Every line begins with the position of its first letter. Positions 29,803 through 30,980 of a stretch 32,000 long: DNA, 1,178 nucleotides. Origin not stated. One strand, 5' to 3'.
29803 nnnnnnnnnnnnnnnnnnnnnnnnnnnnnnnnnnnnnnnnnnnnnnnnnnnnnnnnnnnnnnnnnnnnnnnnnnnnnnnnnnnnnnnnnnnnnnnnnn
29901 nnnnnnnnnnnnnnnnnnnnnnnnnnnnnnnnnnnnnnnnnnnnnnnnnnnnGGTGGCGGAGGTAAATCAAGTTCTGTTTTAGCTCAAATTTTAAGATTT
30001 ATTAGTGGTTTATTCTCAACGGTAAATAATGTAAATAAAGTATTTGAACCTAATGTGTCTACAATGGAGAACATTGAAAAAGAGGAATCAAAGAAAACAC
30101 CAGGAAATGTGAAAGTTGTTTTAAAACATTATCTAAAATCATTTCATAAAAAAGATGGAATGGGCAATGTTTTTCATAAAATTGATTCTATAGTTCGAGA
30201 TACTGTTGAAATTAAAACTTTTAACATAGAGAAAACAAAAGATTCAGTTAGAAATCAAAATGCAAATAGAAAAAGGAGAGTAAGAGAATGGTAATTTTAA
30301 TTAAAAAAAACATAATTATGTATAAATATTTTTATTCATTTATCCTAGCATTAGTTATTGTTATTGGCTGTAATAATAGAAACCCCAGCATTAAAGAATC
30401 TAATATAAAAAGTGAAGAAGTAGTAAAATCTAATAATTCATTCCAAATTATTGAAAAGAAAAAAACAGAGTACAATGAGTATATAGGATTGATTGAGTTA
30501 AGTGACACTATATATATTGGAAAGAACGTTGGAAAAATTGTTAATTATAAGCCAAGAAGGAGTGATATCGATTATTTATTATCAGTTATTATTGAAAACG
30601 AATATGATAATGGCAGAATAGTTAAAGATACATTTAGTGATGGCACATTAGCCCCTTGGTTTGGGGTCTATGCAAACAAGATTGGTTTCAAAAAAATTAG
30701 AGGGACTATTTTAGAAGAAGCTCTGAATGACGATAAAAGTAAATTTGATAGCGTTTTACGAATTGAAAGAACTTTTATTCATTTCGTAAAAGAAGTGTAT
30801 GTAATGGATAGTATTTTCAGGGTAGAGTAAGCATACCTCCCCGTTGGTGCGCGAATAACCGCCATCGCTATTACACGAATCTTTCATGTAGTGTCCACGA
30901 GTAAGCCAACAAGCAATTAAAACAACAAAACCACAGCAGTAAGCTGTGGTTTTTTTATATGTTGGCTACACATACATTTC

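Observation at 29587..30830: Cassette 4: uncharacterised toxin tip with triplicated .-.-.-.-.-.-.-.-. motif and a lipoprotein partner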

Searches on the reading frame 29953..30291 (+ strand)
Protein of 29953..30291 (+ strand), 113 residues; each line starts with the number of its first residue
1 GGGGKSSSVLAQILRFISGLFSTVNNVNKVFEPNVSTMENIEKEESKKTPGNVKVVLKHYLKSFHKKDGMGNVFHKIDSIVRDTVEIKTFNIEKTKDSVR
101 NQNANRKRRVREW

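Call 40: find_related_loci(query=A4, collection=genome_contigs, flank=4000)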
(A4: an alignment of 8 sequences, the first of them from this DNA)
Query A4 (113 aa) in genome_contigs; peptide patterns used: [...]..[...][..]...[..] (x = any residue, [..] = any of these).
47 stretches matched a pattern; 1 encode a relative of the query (tblastn E <= 1e-3); 1 distinct loci.
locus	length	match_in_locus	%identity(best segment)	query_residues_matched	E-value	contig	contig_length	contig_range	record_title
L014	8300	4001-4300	32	6-107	3e-7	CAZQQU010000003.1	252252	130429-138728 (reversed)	MAG TPA_asm: uncultured Flavobacteriaceae bacterium isolate SRP268622_co1_383 genome assembly, contig: NODE_25_length_25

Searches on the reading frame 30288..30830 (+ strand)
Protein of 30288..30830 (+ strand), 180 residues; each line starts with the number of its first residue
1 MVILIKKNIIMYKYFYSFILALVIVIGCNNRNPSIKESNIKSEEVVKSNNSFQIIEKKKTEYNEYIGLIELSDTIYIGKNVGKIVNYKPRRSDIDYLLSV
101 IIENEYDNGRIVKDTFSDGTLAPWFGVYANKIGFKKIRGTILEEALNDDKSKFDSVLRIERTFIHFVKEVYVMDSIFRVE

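Call 5: search_protein_families(library=pfam, proteins=[window:30288-30830:+], max_evalue=0.1)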
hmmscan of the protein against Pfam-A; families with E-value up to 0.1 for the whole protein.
window:30288-30830:+ (180 aa): 1 family
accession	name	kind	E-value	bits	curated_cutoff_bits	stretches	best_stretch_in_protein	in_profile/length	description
PF06061.16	Baculo_ME53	-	0.076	12.6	25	0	9-74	126-185/343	Baculoviridae ME53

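Call 6: search_protein_families(library=ncbifam, proteins=[window:30288-30830:+], max_evalue=0.1)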
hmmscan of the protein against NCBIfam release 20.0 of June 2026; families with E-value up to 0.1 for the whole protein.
window:30288-30830:+ (180 aa): 0 families

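Call 10: search_protein_families(library=phrogs, proteins=[window:30288-30830:+], max_evalue=1)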
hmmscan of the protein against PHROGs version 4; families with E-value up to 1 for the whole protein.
window:30288-30830:+ (180 aa): 0 families

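Call 11: search_protein_families(library=padloc, proteins=[window:30288-30830:+], max_evalue=1)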
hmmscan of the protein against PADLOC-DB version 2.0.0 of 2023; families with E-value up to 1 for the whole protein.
window:30288-30830:+ (180 aa): 0 families

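Call 16: find_homologous_proteins(query=window:30318-30827:+)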
Query window:30318-30827:+ (170 aa): 13 proteins with E <= 0.001 among 33 candidates.
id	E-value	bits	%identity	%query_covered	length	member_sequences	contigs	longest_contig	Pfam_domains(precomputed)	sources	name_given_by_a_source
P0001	4.2e-104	363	100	100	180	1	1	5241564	-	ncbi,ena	-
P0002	4.4e-52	194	60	96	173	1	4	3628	-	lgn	-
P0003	4.1e-49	185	66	78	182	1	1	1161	-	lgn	-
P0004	2.8e-46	175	55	95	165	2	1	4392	-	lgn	-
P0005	3.2e-46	175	65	74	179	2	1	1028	-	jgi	jgi:hypothetical protein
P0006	1.4e-43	167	53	94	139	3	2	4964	-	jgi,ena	-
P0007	2.1e-43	166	54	95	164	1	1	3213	-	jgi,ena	-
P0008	3.7e-41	159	52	95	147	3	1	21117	-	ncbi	ncbi:MAG: hypothetical protein ACQEWG_16330 [Bacteroidota bacterium]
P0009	8.8e-41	157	64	72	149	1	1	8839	-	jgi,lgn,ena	-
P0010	1.1e-39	154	63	72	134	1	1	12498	-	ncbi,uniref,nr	ncbi:MAG: hypothetical protein R3342_13295 [Lutibacter sp.]|uniref:hypothetical protein n=1 Tax=Luti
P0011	1.4e-39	154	63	72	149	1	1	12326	-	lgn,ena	-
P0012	7.2e-38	148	59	75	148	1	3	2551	-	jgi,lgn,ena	jgi:hypothetical protein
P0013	4.5e-34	136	59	64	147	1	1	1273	-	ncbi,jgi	-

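Call 17: find_encoding_contigs(protein=P0008, flank=6000, max_places=3)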
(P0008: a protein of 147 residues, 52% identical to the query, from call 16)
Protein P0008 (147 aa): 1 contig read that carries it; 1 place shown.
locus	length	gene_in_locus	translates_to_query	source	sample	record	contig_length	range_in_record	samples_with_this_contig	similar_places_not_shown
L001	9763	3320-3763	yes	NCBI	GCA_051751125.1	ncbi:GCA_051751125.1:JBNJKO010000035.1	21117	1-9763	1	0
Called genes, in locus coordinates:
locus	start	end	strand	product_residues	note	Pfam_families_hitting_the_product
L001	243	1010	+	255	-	-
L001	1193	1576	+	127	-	-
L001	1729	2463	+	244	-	-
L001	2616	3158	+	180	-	-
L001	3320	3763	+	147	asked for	-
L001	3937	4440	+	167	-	-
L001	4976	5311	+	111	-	-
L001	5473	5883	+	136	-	-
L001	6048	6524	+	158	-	PF19652:DUF6155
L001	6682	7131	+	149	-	-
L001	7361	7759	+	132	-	-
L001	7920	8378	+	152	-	-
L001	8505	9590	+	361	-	PF00144:Beta-lactamase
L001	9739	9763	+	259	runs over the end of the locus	-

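Call 18: find_encoding_contigs(protein=P0010, flank=6000, max_places=3)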
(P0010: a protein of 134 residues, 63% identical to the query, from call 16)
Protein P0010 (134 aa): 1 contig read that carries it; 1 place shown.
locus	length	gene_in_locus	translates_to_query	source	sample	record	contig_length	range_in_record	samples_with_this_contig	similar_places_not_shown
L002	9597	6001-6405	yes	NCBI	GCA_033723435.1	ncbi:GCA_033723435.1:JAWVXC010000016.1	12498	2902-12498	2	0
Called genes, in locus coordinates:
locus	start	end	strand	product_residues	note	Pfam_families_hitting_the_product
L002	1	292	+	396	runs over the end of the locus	PF13734:Inhibitor_I69, PF01640:Peptidase_C10, PF13529:Peptidase_C39_2 (weak), PF01640:Peptidase_C10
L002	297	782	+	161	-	-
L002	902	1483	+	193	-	PF13505:OMP_b-brl, PF13568:OMP_b-brl_2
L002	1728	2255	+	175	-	-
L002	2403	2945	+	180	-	PF13676:TIR_2 (weak)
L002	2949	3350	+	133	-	-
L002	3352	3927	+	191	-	PF08937:ThsB_TIR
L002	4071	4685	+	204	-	-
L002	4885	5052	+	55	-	-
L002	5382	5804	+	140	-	-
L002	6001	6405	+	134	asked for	-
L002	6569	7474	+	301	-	-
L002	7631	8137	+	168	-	-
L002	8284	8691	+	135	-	-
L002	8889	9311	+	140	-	-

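Call 30: find_encoding_contigs(protein=P0002, flank=5000, max_places=4)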
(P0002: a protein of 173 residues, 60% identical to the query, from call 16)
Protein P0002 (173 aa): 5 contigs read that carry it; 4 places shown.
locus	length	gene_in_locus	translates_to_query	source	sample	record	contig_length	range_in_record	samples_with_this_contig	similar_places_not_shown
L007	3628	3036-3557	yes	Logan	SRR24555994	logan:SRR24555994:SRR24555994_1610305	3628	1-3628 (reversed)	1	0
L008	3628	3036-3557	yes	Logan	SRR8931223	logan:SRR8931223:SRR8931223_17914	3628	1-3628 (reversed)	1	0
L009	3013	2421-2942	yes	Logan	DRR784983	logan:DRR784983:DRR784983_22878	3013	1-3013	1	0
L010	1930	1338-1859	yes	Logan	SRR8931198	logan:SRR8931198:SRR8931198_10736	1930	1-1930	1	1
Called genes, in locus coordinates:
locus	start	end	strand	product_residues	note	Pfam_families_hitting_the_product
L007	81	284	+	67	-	-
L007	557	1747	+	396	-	PF00578:AhpC-TSA, PF08534:Redoxin, PF00085:Thioredoxin (faint), PF13905:Thioredoxin_8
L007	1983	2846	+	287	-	PF20329:DUF6624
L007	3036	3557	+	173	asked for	-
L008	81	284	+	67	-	-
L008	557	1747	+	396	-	PF00578:AhpC-TSA, PF08534:Redoxin, PF00085:Thioredoxin (faint), PF13905:Thioredoxin_8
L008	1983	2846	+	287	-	PF20329:DUF6624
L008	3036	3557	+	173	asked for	-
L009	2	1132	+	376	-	?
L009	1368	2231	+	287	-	PF20329:DUF6624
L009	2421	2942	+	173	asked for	-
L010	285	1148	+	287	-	PF20329:DUF6624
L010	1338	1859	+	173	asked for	-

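Call 31: find_encoding_contigs(protein=P0004, flank=5000, max_places=2)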
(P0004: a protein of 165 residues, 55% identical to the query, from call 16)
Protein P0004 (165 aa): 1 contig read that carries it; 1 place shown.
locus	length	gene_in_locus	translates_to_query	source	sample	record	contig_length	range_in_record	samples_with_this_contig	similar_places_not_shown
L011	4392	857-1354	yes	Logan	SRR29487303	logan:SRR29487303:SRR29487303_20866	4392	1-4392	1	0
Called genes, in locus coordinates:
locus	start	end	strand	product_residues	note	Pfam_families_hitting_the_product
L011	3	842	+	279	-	?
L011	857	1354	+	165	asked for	-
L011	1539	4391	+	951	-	?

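Call 32: find_encoding_contigs(protein=P0006, flank=5000, max_places=2)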
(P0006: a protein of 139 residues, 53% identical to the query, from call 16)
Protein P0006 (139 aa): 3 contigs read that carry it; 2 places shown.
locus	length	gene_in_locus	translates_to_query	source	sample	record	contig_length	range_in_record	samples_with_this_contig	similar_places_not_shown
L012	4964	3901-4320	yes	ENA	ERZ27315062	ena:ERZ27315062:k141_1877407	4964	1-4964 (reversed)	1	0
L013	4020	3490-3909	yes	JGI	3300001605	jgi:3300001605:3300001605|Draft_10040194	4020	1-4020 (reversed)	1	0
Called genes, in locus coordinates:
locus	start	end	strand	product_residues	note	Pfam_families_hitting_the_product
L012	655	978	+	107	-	PF13560:HTH_31 (weak), PF12844:HTH_19, PF01381:HTH_3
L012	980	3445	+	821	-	PF02384:N6_Mtase, PF01420:Methylase_S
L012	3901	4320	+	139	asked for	-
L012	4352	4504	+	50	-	-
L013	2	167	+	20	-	?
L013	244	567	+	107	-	PF13560:HTH_31 (weak), PF12844:HTH_19, PF01381:HTH_3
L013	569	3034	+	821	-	PF02384:N6_Mtase, PF01420:Methylase_S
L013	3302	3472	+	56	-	-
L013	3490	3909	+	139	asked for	-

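Call 50: search_solved_structures(query=A5, max_evalue=10)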
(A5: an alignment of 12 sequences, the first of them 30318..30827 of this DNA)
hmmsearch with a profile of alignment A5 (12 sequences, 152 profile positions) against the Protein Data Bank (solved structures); distinct sequences matched with E-value up to 10: 3.
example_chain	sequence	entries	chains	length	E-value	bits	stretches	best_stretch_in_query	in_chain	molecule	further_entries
2yfv_B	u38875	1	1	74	0.17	14.7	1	100-144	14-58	HISTONE H4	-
2yfw_B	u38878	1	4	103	0.32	13.8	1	96-144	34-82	HISTONE H4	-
6uph_B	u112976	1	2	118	0.44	13.4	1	98-144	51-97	Histone H4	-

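Call 55: predict_structure(alignment_id=A5)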
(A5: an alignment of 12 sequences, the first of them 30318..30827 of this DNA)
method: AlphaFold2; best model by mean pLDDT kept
length: 170 residues; sequences in the alignment: 12
mean_pLDDT: 66.1   pTM: 0.53
mean pLDDT of the five models: 66.1, 52.7, 50.7, 50.0, 34.6
residues with pLDDT >= 90: 10; 70-90: 73; 50-70: 50; < 50: 37
segments of 3 or more residues with pLDDT < 50: 17-51
pLDDT, mean of each block of 10 residues (from residue 1): 63 51 32 33 35 64 89 83 77 76 62 79 88 73 60 86 74
secondary structure, 60 per line:
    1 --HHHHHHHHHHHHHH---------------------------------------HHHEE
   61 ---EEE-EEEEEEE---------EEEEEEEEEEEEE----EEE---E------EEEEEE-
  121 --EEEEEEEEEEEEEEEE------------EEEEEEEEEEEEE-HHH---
elements in order: H3-16 E64-66 E68-74 E84-96 E101-103 E114-119 E123-138 E151-163

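Call 58: fold_search(model_id=the predicted structure, library=pdb)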
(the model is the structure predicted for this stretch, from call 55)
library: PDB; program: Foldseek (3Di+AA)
matches with E <= 10: 1635; with E <= 0.001: 0
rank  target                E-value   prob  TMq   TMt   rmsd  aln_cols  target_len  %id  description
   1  8i5b_B                3.1e-03  1.00  0.37  0.36   4.6       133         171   10  Structure of human Nav1.7 in complex with bupivacaine (released 2023-06-14)
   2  8vv6_A                1.4e-02  0.66  0.23  0.25  13.2       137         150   14  The crystal structure of Brucella abortus FtrA-H151A mutant (released 2025-02-05)
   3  4u2z_A                1.8e-02  1.00  0.31  0.09   3.0        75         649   13  X-ray crystal structure of an Sco GlgEI-V279S/1,2,2-trifluromaltose complex (released 2015-07-22)
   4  2yhg                  1.9e-02  0.99  0.33  0.16   4.4       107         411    9  Ab initio phasing of a nucleoside hydrolase-related hypothetical protein from Saccharophagus degradans that is associate (released 2011-08-03)
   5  4cn1_A                2.0e-02  1.00  0.31  0.09   3.7        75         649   13  GlgE isoform 1 from Streptomyces coelicolor D394A mutant with maltose- 1-phosphate bound (released 2014-05-21)
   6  6agf_B                2.0e-02  0.99  0.36  0.36   5.0       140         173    9  Structure of the human voltage-gated sodium channel Nav1.4 in complex with beta1 (released 2018-10-10)
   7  5lgw_A                2.2e-02  1.00  0.31  0.09   3.6        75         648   13  GlgE isoform 1 from Streptomyces coelicolor D394A mutant co-crystallised with maltodextrin (released 2016-08-17)
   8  5vt4_C                2.3e-02  1.00  0.31  0.09   3.6        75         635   13  Sco GlgEI-V279S in complex with a pyrolidene-based methyl-phosphonate compound (released 2017-06-07)
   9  4cn4_A                2.3e-02  1.00  0.30  0.09   3.3        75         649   16  GlgE isoform 1 from Streptomyces coelicolor E423A mutant with 2-deoxy- 2-fluoro-beta-maltosyl modification (released 2014-05-21)
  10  7kpn_Z                2.3e-02  0.94  0.28  0.43   5.6       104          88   10  Adeno-associated virus serotype 5 in complex with the cellular receptor AAVR at 2.5 Angstroms resolution, AAV5 AAVR (released 2020-12-16)
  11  3zss_A                2.4e-02  1.00  0.31  0.09   3.7        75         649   13  Apo form of GlgE isoform 1 from Streptomyces coelicolor (released 2011-09-14)
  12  7sqc_X0               2.4e-02  0.93  0.29  0.08  10.8       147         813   11  Ciliary C1 central pair apparatus isolated from Chlamydomonas reinhardtii (released 2022-04-13)
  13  5vt4_A                2.5e-02  1.00  0.31  0.09   3.7        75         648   13  Sco GlgEI-V279S in complex with a pyrolidene-based methyl-phosphonate compound (released 2017-06-07)
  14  8k2h_B                2.8e-02  0.90  0.29  0.11  10.1       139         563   10  Crystal structure of Group 2Oligosaccharide/Monosaccharide-releasing beta-N-acetylhexosaminidase NgaAt from Arabidopsi (released 2024-04-24)
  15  8ulr_H                3.0e-02  0.94  0.31  0.40   8.1       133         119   10  Cryo-EM structure of the BG505 SOSIPv2 in complex with bNAb 05_B08 Fabs (released 2025-04-16)
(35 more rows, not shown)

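Call 91: find_encoding_contigs(protein=P0001, flank=10000, max_places=1)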
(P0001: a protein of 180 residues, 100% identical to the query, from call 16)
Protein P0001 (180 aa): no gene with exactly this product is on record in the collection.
